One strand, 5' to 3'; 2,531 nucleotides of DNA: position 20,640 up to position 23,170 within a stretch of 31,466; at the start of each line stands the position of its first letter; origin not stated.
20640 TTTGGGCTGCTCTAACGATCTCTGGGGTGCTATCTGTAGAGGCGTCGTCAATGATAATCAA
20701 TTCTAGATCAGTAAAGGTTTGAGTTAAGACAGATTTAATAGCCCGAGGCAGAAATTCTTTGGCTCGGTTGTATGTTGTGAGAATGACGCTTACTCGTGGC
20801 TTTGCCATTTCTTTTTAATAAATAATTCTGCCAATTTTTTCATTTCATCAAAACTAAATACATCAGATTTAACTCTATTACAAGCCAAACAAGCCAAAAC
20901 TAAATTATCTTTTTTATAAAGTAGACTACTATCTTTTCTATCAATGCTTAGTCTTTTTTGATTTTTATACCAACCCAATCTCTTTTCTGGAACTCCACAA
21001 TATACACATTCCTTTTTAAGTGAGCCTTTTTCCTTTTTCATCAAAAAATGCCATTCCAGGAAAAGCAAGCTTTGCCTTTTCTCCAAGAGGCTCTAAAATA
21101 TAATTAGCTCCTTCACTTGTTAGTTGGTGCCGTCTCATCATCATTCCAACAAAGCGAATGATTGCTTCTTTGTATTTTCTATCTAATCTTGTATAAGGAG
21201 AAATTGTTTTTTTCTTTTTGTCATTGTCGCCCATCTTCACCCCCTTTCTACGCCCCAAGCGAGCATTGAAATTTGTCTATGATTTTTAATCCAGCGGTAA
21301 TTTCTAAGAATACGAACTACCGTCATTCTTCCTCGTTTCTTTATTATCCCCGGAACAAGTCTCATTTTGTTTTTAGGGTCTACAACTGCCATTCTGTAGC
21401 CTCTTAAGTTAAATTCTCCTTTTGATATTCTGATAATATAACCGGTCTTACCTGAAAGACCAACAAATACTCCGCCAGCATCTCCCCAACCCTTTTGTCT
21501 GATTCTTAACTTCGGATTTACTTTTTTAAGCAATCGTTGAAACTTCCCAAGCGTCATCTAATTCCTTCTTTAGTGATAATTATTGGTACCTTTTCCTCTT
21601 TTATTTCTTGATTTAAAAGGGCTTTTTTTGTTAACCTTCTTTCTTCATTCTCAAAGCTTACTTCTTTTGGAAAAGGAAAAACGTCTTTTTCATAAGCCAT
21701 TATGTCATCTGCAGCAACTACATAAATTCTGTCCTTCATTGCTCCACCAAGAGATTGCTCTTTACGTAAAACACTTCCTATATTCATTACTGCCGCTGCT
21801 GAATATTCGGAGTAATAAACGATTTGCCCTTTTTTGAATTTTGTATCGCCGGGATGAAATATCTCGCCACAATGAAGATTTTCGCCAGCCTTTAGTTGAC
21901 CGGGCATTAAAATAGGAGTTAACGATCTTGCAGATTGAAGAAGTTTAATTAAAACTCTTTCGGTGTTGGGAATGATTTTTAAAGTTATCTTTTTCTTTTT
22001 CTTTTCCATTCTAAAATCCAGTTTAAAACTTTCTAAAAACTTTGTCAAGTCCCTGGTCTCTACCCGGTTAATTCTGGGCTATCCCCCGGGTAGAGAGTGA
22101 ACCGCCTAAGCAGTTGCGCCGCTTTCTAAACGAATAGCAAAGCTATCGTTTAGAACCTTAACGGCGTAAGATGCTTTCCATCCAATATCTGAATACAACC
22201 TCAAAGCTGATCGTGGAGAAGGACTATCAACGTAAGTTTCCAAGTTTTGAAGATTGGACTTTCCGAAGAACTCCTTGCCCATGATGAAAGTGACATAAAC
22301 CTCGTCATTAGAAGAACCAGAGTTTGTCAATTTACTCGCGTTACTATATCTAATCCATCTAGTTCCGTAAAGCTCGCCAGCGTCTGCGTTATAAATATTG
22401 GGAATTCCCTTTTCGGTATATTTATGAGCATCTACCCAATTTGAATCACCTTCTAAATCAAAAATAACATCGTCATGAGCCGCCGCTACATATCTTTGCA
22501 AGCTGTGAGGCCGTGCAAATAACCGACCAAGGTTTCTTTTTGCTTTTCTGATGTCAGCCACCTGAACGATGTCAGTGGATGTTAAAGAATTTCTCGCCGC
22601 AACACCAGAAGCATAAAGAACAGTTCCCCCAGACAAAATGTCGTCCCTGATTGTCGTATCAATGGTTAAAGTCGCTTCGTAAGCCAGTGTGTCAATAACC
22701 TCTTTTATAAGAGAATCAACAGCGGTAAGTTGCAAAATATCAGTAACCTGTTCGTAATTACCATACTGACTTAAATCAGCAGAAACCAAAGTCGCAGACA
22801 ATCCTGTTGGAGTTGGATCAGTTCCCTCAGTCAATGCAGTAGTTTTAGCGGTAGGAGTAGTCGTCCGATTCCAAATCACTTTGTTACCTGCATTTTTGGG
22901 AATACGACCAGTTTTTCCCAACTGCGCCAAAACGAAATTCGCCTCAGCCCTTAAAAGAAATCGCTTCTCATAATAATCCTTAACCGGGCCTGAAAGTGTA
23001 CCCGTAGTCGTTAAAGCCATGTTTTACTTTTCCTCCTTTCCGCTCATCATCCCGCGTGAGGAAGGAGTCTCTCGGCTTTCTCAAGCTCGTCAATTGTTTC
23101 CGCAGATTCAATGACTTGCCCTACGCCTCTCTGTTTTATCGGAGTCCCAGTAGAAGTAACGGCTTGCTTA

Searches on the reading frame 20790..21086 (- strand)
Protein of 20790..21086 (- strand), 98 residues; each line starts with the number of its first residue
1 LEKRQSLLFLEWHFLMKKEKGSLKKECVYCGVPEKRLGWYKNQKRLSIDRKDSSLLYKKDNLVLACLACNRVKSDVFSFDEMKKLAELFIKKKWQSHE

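Call 47: search_protein_families(library=pfam, proteins=[window:20790-21086:-], max_evalue=0.01)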
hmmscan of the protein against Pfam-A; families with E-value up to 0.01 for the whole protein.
window:20790-21086:- (98 aa): 1 family
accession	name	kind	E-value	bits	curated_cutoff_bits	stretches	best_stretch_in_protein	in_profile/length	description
PF01844.29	HNH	-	0.0013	19.2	21.4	1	48-74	20-45/47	HNH endonuclease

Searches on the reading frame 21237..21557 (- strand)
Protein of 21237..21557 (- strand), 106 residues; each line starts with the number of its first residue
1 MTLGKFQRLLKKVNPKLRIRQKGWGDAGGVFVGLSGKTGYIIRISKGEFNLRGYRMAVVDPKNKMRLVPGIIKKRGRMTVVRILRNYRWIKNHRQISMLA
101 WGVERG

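Call 47: search_protein_families(library=pfam, proteins=[window:21237-21557:-], max_evalue=0.01)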
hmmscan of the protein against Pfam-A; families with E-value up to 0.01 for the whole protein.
window:21237-21557:- (106 aa): 0 families

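Call 60: search_protein_families(library=phrogs, proteins=[window:21237-21557:-], max_evalue=0.01)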
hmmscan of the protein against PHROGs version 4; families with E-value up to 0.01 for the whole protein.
window:21237-21557:- (106 aa): 0 families

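Call 93: search_solved_structures(query=window:21237-21557:-, max_evalue=1)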
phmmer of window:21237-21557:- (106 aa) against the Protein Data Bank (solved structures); distinct sequences matched with E-value up to 1: 2.
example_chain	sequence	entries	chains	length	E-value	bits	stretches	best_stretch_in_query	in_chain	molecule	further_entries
4qvx_A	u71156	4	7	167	0.45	13.9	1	18-85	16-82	Bcl-2-like protein 1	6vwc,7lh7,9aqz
2o2m_A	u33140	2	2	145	0.5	13.7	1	18-85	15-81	Apoptosis regulator Bcl-X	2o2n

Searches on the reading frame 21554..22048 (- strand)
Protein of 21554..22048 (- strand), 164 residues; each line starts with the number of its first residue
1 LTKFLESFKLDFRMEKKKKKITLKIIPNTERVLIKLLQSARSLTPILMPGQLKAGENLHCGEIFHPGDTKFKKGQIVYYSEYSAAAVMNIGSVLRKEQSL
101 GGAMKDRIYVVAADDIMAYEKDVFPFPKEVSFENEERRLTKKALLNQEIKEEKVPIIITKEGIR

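Call 47: search_protein_families(library=pfam, proteins=[window:21554-22048:-], max_evalue=0.01)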
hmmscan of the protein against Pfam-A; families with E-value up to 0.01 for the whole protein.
window:21554-22048:- (164 aa): 0 families

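Call 60: search_protein_families(library=phrogs, proteins=[window:21554-22048:-], max_evalue=0.01)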
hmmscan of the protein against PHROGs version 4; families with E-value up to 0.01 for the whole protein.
window:21554-22048:- (164 aa): 0 families

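Call 92: search_solved_structures(query=window:21554-22048:-, max_evalue=1)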
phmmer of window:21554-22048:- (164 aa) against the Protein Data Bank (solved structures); distinct sequences matched with E-value up to 1: 0.

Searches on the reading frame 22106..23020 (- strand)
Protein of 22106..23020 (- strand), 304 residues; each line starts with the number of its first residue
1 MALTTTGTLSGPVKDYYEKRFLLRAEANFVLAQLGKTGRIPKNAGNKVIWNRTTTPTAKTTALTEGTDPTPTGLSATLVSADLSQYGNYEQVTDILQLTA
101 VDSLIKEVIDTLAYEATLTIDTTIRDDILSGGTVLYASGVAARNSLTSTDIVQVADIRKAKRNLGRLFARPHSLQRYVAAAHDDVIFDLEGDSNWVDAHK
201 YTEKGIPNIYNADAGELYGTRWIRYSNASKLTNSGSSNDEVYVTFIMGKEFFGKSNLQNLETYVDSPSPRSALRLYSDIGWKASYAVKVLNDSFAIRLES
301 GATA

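Call 47: search_protein_families(library=pfam, proteins=[window:22106-23020:-], max_evalue=0.01)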
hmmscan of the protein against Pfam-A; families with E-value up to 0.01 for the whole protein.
window:22106-23020:- (304 aa): 1 family
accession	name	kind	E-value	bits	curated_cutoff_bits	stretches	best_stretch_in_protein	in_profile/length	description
PF25209.1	Phage_capsid_4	-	4.5e-06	27.6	27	1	51-177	34-155/262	Phage capsid protein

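Call 95: search_protein_families(library=phrogs, proteins=[window:22106-23020:-], max_evalue=0.001)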
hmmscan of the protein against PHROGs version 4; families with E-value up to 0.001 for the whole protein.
window:22106-23020:- (304 aa): 1 family
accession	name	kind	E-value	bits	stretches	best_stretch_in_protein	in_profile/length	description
phrog_1357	-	head and packaging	1.4e-44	153.5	1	4-303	24-347/356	major head protein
